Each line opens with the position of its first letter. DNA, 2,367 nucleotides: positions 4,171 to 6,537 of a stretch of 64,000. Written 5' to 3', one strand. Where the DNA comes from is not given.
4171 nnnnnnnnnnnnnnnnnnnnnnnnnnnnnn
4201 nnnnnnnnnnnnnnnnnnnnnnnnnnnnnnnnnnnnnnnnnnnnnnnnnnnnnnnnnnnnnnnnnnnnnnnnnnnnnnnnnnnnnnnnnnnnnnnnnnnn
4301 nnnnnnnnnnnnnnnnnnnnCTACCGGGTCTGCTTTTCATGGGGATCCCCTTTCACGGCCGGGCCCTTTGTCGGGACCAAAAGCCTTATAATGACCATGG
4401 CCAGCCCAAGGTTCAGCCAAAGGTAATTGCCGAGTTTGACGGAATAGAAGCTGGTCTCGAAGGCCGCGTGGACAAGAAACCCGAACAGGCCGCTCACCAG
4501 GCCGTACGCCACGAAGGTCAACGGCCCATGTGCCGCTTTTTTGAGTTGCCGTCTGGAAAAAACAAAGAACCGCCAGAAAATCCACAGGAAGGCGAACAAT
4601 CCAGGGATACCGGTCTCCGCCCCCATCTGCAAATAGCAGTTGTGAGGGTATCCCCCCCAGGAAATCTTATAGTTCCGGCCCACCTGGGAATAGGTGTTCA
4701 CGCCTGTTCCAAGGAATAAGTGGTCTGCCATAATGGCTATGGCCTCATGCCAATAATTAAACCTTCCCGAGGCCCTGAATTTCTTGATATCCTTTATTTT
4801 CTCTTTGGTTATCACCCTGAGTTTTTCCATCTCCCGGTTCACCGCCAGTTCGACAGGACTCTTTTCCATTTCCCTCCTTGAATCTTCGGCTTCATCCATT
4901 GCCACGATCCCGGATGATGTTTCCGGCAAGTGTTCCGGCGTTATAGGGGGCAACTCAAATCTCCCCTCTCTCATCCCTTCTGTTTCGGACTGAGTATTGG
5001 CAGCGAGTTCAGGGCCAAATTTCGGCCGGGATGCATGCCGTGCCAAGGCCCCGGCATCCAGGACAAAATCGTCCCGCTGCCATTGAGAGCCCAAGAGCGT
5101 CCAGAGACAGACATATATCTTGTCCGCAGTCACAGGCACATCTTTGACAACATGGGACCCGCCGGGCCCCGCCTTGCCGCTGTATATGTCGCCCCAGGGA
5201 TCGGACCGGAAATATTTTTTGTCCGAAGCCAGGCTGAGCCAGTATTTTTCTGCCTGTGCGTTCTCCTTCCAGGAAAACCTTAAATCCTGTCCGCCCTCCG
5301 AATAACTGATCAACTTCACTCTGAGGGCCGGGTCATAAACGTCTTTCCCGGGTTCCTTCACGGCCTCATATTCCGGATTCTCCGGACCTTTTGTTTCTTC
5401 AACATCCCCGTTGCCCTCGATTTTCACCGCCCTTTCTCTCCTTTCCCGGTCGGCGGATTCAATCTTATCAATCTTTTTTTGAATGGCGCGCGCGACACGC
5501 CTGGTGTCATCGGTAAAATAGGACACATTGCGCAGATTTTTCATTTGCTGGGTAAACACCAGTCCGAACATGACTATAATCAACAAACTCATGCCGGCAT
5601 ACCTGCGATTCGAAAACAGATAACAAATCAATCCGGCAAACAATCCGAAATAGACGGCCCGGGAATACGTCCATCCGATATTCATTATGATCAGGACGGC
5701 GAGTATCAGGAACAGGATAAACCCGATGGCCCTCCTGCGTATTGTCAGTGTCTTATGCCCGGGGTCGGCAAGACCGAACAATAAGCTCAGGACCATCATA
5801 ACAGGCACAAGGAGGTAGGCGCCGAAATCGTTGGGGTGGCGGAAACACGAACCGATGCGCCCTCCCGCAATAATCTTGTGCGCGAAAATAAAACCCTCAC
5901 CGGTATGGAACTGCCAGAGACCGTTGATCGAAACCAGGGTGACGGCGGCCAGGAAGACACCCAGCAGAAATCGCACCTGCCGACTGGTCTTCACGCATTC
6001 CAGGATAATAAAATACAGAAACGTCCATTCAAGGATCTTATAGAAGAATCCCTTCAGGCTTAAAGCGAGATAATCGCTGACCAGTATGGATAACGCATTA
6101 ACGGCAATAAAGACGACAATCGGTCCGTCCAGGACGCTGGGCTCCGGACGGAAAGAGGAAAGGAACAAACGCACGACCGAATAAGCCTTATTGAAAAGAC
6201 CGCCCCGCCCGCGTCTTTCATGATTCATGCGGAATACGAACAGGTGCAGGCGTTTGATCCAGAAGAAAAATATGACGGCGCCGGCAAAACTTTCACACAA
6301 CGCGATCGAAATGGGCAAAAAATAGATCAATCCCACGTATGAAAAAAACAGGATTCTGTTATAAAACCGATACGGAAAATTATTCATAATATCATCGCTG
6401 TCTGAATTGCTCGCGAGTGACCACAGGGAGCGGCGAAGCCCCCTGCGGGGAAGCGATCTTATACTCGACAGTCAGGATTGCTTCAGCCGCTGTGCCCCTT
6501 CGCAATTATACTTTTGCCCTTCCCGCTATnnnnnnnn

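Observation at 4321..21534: Three Wzy_C-family (O-antigen ligase / O-oligosaccharyltransferase-like) proteins, two with giant hydrophilic insertions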

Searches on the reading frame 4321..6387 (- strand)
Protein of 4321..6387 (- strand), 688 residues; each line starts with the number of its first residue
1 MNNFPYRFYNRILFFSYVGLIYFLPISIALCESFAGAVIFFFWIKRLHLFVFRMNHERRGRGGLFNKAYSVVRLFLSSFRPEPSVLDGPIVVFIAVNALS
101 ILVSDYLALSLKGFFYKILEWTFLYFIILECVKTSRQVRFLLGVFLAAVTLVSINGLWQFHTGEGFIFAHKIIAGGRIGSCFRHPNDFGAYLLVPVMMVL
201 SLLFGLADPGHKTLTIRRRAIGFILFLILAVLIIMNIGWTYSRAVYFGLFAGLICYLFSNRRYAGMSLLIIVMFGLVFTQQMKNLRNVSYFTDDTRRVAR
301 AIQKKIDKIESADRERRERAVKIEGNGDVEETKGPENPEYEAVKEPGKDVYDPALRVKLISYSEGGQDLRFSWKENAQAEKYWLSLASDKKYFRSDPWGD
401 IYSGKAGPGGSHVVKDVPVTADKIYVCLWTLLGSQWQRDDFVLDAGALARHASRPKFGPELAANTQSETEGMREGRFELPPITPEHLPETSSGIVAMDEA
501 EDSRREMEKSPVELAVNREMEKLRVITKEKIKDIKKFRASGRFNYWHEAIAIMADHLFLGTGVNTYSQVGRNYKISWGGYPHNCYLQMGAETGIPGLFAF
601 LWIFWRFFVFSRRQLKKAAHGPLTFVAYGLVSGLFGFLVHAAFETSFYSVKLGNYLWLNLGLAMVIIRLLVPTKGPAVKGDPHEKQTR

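Call 6: search_protein_families(library=pfam, proteins=[window:4321-6387:-], max_evalue=1)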
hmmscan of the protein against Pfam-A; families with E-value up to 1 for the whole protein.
window:4321-6387:- (688 aa): 2 families
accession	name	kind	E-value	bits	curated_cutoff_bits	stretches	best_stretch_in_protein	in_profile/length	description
PF04932.20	Wzy_C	-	2.7e-14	53.6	31.7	2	533-601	75-149/149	O-Antigen ligase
PF13567.11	DUF4131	-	0.1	12.7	31.6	1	245-317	9-84/165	Domain of unknown function (DUF4131)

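Call 7: search_protein_families(library=ncbifam, proteins=[window:4321-6387:-], max_evalue=1)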
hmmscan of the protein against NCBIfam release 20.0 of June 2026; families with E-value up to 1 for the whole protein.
window:4321-6387:- (688 aa): 1 family
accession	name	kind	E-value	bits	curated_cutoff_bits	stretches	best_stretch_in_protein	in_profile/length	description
TIGR00947.1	2A73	equivalog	2.1e-10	40.2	366.4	2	542-661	292-417/425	IctB family putative bicarbonate transporter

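Call 16: find_homologous_proteins(query=window:4321-6387:-)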
Query window:4321-6387:- (688 aa): 25 proteins with E <= 0.001 among 8000 candidates.
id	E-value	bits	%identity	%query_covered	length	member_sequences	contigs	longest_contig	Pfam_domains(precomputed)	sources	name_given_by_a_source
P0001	0.0e+0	1533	100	97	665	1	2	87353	PF04932.21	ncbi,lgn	-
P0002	3.5e-96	341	53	27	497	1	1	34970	PF04932.21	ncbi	-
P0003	2.9e-83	299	39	42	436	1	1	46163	PF04932.21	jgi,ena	-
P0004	1.9e-79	286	37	42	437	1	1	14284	PF04932.21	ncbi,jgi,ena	-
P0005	4.3e-78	282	35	41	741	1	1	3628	PF13431.13,PF23914.2,PF13414.13,PF13176.13,PF13428.13,PF14559.13,PF00515.35,PF13424.13,PF21033.5,PF13432.13,PF13181.13,PF07719.24,PF13174.13,PF04932.21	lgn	-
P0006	9.3e-77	277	36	45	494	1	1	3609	PF04932.21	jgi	-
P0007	2.8e-73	266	29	53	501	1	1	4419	PF04932.21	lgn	-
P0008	3.6e-73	265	36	53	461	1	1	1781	PF04932.21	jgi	-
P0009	7.0e-71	258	36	41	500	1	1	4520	PF04932.21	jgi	-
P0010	1.0e-70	257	40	35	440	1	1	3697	PF04932.21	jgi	-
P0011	1.4e-70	257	40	36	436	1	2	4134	PF04932.21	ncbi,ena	-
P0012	1.2e-68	250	33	46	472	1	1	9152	PF04932.21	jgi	-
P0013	4.0e-68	249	36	41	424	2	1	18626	PF04932.21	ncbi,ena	-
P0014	9.6e-68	247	37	35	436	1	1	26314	PF04932.21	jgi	jgi:O-antigen ligase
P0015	2.2e-66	243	29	53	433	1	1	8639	PF04932.21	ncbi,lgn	-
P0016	5.4e-65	238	30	41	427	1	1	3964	PF04932.21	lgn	-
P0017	6.1e-63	231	32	46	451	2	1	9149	PF04932.21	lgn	-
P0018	1.4e-61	227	36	45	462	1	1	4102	PF04932.21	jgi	-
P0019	1.0e-60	224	32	55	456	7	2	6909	PF04932.21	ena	-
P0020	1.6e-60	223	33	49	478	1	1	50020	PF04932.21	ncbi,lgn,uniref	ncbi:hypothetical protein MNBD_UNCLBAC01-1119 [hydrothermal vent metagenome]|uniref:O-antigen ligase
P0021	7.5e-58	215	33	34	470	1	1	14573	PF04932.21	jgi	-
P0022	3.7e-57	212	34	43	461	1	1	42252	PF04932.21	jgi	jgi:putative inorganic carbon (HCO3(-)) transporter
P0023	3.0e-56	209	38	27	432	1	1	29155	PF04932.21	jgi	jgi:putative inorganic carbon (HCO3(-)) transporter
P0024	5.3e-53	199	32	45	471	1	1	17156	PF04932.21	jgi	jgi:putative inorganic carbon (HCO3(-)) transporter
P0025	1.6e-49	187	37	44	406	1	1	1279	PF04932.21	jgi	-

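Call 18: find_encoding_contigs(protein=P0001, flank=3000, max_places=3)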
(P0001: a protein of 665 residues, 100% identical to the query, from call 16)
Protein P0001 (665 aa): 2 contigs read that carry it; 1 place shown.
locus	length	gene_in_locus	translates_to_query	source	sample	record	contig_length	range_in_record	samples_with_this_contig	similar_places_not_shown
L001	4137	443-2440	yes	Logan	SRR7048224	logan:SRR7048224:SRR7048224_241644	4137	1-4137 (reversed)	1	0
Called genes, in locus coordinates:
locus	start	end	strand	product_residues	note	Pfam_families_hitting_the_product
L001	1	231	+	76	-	?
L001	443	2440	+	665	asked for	PF04932:Wzy_C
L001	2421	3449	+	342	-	PF01073:3Beta_HSD, PF01370:Epimerase, PF02719:Polysacc_synt_2, PF04321:RmlD_sub_bind, PF16363:GDP_Man_Dehyd, PF07993:NAD_binding_4, PF13460:NAD_binding_10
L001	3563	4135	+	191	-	?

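Call 28: search_solved_structures(query=A3, max_evalue=10, show_alignments=1)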
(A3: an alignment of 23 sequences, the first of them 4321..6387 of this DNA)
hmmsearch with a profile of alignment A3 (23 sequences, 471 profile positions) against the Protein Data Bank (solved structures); distinct sequences matched with E-value up to 10: 1.
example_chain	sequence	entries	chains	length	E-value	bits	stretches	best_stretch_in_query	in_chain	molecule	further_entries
7tpg_B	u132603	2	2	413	3.9e-06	29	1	230-419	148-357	Putative cell surface polysaccharide polymerase/ligase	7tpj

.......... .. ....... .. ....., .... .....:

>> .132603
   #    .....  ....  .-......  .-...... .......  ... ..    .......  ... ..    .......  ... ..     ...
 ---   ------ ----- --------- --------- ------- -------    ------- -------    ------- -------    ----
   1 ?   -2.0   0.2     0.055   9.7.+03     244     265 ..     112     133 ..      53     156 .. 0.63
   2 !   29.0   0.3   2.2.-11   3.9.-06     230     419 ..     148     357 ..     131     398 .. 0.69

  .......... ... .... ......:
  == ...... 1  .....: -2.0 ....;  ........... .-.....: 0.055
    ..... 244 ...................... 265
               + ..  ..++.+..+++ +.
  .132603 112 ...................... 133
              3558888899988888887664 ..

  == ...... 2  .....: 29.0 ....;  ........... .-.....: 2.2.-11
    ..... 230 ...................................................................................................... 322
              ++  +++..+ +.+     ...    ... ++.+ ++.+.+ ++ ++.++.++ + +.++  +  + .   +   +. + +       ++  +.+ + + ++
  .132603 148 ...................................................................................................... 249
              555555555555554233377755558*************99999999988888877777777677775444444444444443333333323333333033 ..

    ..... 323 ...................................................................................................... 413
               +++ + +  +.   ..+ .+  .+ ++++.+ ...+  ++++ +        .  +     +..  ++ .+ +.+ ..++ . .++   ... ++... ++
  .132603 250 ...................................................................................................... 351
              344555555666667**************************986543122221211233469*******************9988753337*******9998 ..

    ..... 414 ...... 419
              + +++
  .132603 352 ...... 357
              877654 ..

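Call 37: predict_structure(alignment_id=A3)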
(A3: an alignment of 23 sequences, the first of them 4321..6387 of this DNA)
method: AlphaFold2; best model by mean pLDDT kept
length: 688 residues; sequences in the alignment: 23
mean_pLDDT: 73.9   pTM: 0.69
mean pLDDT of the five models: 73.9, 73.0, 73.0, 71.5, 71.4
residues with pLDDT >= 90: 328; 70-90: 132; 50-70: 43; < 50: 185
segments of 3 or more residues with pLDDT < 50: 1-4, 332-337, 339-493, 535-539, 676-688
pLDDT, mean of each block of 10 residues (from residue 1): 64 96 93 95 93 81 79 91 94 97 96 94 96 95 97 94 79 79 91 98 92 85 97 97 95 96 95 95 85 79 87 91 68 44 37 31 27 38 40 32 30 28 32 30 29 28 27 30 36 61 80 81 72 51 83 95 92 67 85 96 97 92 95 97 79 95 96 56 40
secondary structure, 60 per line:
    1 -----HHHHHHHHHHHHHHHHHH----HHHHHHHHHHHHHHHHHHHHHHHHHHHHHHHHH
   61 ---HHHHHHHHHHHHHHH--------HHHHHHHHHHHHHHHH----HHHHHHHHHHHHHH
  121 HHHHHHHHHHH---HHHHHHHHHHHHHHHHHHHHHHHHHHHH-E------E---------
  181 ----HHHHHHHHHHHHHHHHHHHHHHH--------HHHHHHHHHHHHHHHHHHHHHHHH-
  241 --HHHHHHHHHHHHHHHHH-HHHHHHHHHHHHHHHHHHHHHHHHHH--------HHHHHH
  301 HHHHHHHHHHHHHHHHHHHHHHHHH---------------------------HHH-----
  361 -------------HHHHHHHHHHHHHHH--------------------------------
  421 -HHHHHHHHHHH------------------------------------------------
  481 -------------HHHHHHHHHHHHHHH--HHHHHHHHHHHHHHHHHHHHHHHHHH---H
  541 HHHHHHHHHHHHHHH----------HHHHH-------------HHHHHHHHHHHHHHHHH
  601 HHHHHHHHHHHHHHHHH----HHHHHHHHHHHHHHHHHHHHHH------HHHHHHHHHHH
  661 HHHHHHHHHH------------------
elements in order (helices of 4 or more, strands of 3 or more residues): H6-23 H28-60 H64-78 H87-102 H107-131 H135-162 H185-207 H216-239 H243-259 H261-286 H295-325 H374-388 H422-432 H494-508 H511-536 H540-555 H566-570 H584-617 H622-643 H650-670

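Call 57: fold_search(model_id=the predicted structure, library=pdb)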
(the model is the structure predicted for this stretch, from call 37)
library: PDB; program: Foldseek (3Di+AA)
matches with E <= 10: 31; with E <= 0.001: 1
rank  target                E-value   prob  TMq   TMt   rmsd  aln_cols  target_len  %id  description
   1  7tpg_B                6.7e-04  1.00  0.38  0.59  15.8       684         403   12  Single-Particle Cryo-EM Structure of the WaaL O-antigen ligase in its ligand bound state (released 2022-04-06)
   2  8p1u_A                2.3e-01  0.96  0.15  0.26   9.1       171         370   16  Structure of divisome complex FtsWIQLB (released 2024-05-22)
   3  8bh1_A                6.0e-01  0.77  0.14  0.25   8.1       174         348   16  Core divisome complex FtsWIQBL from Pseudomonas aeruginosa (released 2023-04-19)
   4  8j02_A                2.6e+00  0.06  0.10  0.15  23.7       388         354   16  Human KCNQ2(F104A)-CaM-PIP2-CBD complex in state II (released 2023-12-13)
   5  8xyo_A                3.0e+00  0.04  0.07  0.08  25.5       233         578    9  Cryo-EM structure of CX1 receptor binding domain in complex with human ACE2 (released 2025-01-22)
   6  6tyi_A                3.0e+00  0.03  0.05  0.12  25.2       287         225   10  ExbB-ExbD complex in MSP1E3D1 nanodisc (released 2019-10-16)
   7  6ye4_A                3.5e+00  0.06  0.08  0.18  29.0       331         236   12  Structure of ExbB pentamer from Serratia marcescens by single particle cryo electron microscopy (released 2021-03-31)
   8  7l1u_R                4.4e+00  0.06  0.10  0.19  20.8       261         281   13  Orexin Receptor 2 (OX2R) in Complex with G Protein and Natural Peptide-Agonist Orexin B (OxB) (released 2021-02-10)
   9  8tj3_B                4.6e+00  0.28  0.14  0.26   5.2       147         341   17  Structural basis of peptidoglycan synthesis by E. coli RodA-PBP2 complex (released 2023-08-30)
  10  7sqo_R                4.8e+00  0.04  0.08  0.17  20.0       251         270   12  Structure of the orexin-2 receptor(OX2R) bound to TAK-925, Gi and scFv16 (released 2022-05-25)
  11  8j05_A                5.4e+00  0.03  0.09  0.15  24.3       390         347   16  Human KCNQ2-CaM complex in the presence of PIP2 (released 2023-12-06)
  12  6sxc                  5.9e+00  0.06  0.10  0.20  22.6       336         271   13  Crystal structure of the Voltage-Gated Sodium Channel NavMs (F208L) in complex with 4-hydroxytamoxifen (2.5 Angstrom res (released 2021-02-03)
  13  9fhg_A                5.9e+00  0.05  0.08  0.06  12.9       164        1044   19  Crystallographic structure of AcrB V612N in LTO state (released 2025-06-11)
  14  8ijk_A                5.9e+00  0.03  0.08  0.15  24.7       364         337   14  human KCNQ2-CaM-Ebio1 complex in the presence of PIP2 (released 2024-01-17)
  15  6y7v_A                6.4e+00  0.04  0.08  0.17  17.7       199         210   14  Crystal structure of the KDEL receptor bound to HDEL peptide at pH 6.0 (released 2021-02-10)
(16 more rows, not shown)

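Call 74: find_encoding_contigs(protein=P0026, flank=2000, max_places=4)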
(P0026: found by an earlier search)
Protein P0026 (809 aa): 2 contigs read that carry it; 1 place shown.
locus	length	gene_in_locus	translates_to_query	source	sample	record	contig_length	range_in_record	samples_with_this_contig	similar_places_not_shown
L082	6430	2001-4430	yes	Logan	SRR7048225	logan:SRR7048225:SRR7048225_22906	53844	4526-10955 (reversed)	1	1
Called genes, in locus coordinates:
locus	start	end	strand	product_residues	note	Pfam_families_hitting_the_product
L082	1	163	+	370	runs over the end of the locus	PF13439:Glyco_transf_4, PF13579:Glyco_trans_4_4 (weak), PF20706:GT4-conflict, PF00534:Glycos_transf_1, PF13692:Glyco_trans_1_4, PF13524:Glyco_trans_1_2 (weak)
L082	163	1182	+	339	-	PF01370:Epimerase, PF04321:RmlD_sub_bind, PF16363:GDP_Man_Dehyd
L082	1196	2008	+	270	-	PF00535:Glycos_transf_2, PF10111:Glyco_tranf_2_2, PF13641:Glyco_tranf_2_3, PF13632:Glyco_trans_2_3 (weak)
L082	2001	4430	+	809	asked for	-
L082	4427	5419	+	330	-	PF00106:adh_short, PF01073:3Beta_HSD, PF01370:Epimerase, PF02719:Polysacc_synt_2, PF04321:RmlD_sub_bind, PF07993:NAD_binding_4, PF16363:GDP_Man_Dehyd, PF13460:NAD_binding_10, +1 more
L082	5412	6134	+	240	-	PF00483:NTP_transferase, PF12804:NTP_transf_3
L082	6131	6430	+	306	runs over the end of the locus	PF01370:Epimerase, PF16363:GDP_Man_Dehyd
